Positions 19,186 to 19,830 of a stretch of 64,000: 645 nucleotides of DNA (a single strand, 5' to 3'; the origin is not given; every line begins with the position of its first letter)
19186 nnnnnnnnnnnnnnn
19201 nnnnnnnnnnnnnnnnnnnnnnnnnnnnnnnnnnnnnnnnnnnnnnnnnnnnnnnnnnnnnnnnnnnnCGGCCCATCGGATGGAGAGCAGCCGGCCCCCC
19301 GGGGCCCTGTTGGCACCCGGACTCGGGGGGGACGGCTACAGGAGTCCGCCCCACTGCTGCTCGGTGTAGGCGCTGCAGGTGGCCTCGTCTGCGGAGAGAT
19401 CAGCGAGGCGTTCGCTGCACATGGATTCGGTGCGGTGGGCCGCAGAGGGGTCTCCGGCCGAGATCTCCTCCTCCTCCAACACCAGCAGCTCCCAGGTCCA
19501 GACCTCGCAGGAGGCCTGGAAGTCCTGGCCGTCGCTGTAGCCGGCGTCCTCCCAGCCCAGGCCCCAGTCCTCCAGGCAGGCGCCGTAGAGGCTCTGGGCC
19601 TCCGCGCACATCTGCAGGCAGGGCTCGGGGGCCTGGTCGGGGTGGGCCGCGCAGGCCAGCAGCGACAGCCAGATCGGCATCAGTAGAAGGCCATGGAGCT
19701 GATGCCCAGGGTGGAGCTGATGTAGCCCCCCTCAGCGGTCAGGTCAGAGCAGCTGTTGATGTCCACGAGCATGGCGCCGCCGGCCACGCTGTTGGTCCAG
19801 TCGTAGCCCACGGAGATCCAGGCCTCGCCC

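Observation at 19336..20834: Two lipoproteins co-translated with riboswitch-controlled btuB: candidate surface corrinoid-capture proteins (BtuG/BtuH-like role) outside Bacteroidota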

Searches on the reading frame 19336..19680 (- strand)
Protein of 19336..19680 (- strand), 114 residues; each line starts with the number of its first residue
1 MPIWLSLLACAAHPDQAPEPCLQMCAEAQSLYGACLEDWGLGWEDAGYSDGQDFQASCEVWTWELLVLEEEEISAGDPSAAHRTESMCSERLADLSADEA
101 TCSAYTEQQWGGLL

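Call 6: search_protein_families(library=pfam, proteins=[window:19336-19680:-], max_evalue=1)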
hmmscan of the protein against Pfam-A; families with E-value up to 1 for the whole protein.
window:19336-19680:- (114 aa): 0 families

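Call 7: search_protein_families(library=ncbifam, proteins=[window:19336-19680:-], max_evalue=1)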
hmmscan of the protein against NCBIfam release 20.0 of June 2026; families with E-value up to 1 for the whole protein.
window:19336-19680:- (114 aa): 0 families

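Call 36: find_homologous_proteins(query=window:19339-19680:-, max_evalue=0.01)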
Query window:19339-19680:- (114 aa): 3 proteins with E <= 0.01 among 11 candidates.
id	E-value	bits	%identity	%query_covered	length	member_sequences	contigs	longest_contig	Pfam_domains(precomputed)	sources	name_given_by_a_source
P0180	1.5e-70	253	100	100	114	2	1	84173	-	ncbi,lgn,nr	ncbi:MAG: hypothetical protein VX899_09785 [Myxococcota bacterium]|nr:hypothetical protein [Myxococc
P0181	3.0e-52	194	77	96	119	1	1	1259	-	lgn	-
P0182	2.2e-16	78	44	94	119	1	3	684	-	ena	-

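Call 67: predict_structure(alignment_id=A5)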
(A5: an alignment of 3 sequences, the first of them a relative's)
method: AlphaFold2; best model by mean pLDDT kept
length: 114 residues; sequences in the alignment: 3
mean_pLDDT: 82.6   pTM: 0.72
mean pLDDT of the five models: 82.6, 81.8, 81.4, 79.8, 78.1
residues with pLDDT >= 90: 72; 70-90: 18; 50-70: 12; < 50: 12
segments of 3 or more residues with pLDDT < 50: 7-9, 108-114
pLDDT, mean of each block of 10 residues (from residue 1): 51 74 95 91 93 94 92 94 94 88 62 30
secondary structure, 60 per line:
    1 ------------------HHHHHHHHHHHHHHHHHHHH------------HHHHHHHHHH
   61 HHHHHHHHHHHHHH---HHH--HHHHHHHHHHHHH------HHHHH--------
elements in order: H19-38 H51-74 H83-95 H102-106

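Call 70: fold_search(model_id=the predicted structure, library=pdb)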
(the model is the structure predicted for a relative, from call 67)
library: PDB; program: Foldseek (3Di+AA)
matches with E <= 10: 3; with E <= 0.001: 0
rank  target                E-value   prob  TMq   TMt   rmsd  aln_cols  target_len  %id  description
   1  9hny_F9               6.2e+00  0.06  0.31  0.20   7.7       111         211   14  Mitoribosomal small subunit in complex with Mettl15 and Mettl17 (released 2025-03-26)
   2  1ory_A                7.3e+00  0.04  0.26  0.26   8.1        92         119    9  FLAGELLAR EXPORT CHAPERONE IN COMPLEX WITH ITS COGNATE BINDING PARTNER (released 2003-09-16)
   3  8yht_B                7.8e+00  0.13  0.25  0.56   2.9        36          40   28  hTLR3/minibinder 7.7 (released 2025-02-05)
